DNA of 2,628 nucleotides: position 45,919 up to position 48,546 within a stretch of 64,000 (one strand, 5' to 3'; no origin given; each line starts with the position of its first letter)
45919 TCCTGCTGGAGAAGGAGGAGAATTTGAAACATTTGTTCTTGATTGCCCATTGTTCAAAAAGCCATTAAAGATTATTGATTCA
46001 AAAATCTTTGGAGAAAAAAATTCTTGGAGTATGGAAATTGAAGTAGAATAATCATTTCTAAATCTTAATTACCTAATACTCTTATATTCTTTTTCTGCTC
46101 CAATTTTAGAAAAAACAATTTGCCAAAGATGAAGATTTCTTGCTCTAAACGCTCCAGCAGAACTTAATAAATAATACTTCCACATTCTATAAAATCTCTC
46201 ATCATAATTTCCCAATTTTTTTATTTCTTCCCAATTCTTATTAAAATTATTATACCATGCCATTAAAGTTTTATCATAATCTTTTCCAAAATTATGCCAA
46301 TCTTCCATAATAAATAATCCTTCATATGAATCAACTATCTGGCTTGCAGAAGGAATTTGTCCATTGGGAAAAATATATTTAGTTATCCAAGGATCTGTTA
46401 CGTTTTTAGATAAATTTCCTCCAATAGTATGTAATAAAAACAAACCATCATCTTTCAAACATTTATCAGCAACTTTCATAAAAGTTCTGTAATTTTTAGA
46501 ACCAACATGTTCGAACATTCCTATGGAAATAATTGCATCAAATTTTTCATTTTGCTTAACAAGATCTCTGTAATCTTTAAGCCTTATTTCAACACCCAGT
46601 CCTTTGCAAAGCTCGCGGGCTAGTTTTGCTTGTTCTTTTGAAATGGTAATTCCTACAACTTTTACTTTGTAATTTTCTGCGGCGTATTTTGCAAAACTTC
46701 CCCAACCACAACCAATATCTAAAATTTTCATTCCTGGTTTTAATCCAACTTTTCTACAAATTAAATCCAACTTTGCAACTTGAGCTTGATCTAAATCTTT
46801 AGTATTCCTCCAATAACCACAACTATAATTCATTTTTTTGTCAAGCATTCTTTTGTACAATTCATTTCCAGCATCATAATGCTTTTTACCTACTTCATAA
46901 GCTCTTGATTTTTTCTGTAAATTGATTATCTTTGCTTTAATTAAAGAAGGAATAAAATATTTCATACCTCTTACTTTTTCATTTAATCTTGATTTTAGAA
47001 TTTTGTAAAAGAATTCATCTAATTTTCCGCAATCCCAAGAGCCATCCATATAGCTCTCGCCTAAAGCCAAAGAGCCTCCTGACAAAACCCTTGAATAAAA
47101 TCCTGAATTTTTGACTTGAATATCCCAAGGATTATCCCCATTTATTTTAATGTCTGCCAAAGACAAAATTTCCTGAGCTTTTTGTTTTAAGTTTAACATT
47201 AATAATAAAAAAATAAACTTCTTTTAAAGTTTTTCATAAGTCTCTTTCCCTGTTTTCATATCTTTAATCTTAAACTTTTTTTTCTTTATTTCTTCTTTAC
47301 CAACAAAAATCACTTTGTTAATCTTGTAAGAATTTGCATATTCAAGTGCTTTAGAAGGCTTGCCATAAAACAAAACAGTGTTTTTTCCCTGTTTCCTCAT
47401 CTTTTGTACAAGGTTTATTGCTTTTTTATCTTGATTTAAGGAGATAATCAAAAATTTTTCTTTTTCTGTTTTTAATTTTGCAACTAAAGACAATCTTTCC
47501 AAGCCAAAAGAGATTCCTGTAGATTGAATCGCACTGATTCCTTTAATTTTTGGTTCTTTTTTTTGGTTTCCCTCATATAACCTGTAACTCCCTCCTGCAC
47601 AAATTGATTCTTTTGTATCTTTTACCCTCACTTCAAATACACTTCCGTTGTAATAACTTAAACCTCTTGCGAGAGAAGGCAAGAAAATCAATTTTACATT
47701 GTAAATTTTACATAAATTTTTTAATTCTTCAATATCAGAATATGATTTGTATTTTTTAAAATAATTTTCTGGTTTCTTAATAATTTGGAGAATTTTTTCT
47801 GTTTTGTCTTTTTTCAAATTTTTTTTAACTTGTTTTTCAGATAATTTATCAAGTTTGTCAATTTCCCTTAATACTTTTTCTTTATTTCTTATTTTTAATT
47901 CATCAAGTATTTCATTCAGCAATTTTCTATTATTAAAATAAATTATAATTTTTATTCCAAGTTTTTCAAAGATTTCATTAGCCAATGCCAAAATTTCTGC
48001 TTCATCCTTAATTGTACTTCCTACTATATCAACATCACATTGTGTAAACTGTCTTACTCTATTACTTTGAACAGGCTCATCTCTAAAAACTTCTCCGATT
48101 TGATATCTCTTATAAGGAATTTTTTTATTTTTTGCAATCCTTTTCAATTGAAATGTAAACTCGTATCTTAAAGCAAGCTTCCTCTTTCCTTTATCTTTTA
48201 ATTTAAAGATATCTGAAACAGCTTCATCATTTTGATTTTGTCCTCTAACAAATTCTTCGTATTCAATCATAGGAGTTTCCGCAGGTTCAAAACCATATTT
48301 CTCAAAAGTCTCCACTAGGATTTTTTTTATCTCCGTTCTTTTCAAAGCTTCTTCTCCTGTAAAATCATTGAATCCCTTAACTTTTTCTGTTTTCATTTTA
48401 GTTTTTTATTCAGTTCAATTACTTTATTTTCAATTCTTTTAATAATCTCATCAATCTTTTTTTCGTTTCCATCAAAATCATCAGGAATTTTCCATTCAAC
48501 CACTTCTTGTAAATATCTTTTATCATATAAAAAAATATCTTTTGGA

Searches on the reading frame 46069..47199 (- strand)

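Call 45: search_protein_families(library=pfam, proteins=[window:46069-47199:-], max_evalue=0.0001)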
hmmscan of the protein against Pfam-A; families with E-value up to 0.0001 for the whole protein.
window:46069-47199:- (376 aa): 9 families
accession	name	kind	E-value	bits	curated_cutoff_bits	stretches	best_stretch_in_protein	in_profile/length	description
PF02353.26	CMAS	-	2e-92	309.8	27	1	96-361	2-273/273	Mycolic acid cyclopropane synthetase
PF13649.12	Methyltransf_25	-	1.5e-18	67.7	27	1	159-252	1-97/97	Methyltransferase domain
PF08241.18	Methyltransf_11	-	8.1e-17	62.1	21.2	1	160-255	1-94/95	Methyltransferase domain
PF13847.12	Methyltransf_31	-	5.1e-14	52.6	27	1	154-262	2-117/145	Methyltransferase domain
PF13489.12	Methyltransf_23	-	2.1e-13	50.8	27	1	153-263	20-123/164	Methyltransferase domain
PF08242.18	Methyltransf_12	-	5.2e-13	50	30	1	160-254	1-98/98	Methyltransferase domain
PF01728.25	FtsJ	-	3.5e-09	37.3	24.1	1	142-228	7-100/181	FtsJ-like methyltransferase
PF05175.20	MTS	-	2.9e-06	27.4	23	1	155-255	31-137/170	Methyltransferase small domain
PF07021.18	MetW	-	4.8e-05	23.5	21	1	153-224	11-80/193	Methionine biosynthesis protein MetW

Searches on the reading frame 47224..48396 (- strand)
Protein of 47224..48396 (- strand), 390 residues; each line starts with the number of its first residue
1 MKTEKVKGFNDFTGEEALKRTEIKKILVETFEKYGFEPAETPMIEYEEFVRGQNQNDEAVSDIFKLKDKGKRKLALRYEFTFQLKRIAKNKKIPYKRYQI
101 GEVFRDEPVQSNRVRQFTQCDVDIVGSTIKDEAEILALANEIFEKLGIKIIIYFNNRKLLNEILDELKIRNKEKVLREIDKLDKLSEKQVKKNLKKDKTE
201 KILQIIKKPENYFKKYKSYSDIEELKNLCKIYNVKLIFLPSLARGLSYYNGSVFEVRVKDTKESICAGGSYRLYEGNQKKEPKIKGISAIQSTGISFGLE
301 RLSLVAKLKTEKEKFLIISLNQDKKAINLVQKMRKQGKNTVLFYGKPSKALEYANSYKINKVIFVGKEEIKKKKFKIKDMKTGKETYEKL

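Call 45: search_protein_families(library=pfam, proteins=[window:47224-48396:-], max_evalue=0.0001)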
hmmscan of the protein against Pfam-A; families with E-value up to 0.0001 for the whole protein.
window:47224-48396:- (390 aa): 5 families
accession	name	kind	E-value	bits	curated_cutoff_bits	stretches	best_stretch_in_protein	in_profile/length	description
PF13393.11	tRNA-synt_His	-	8.5e-36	124.2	25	1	8-300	1-306/308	Histidyl-tRNA synthetase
PF01409.25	tRNA-synt_2d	-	1.1e-08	35.3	19.8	1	21-151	20-159/246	tRNA synthetases class II core domain (F)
PF00587.30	tRNA-synt_2b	-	1.2e-07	32.5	29.3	1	65-259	2-123/179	tRNA synthetase class II core domain (G, H, P, S and T)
PF00152.25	tRNA-synt_2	-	2.3e-07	30.7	25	1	18-211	23-201/308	tRNA synthetases class II (D, K and N)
PF03129.25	HGTP_anticodon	-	5.7e-05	23.6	21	1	316-385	3-79/94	Anticodon binding domain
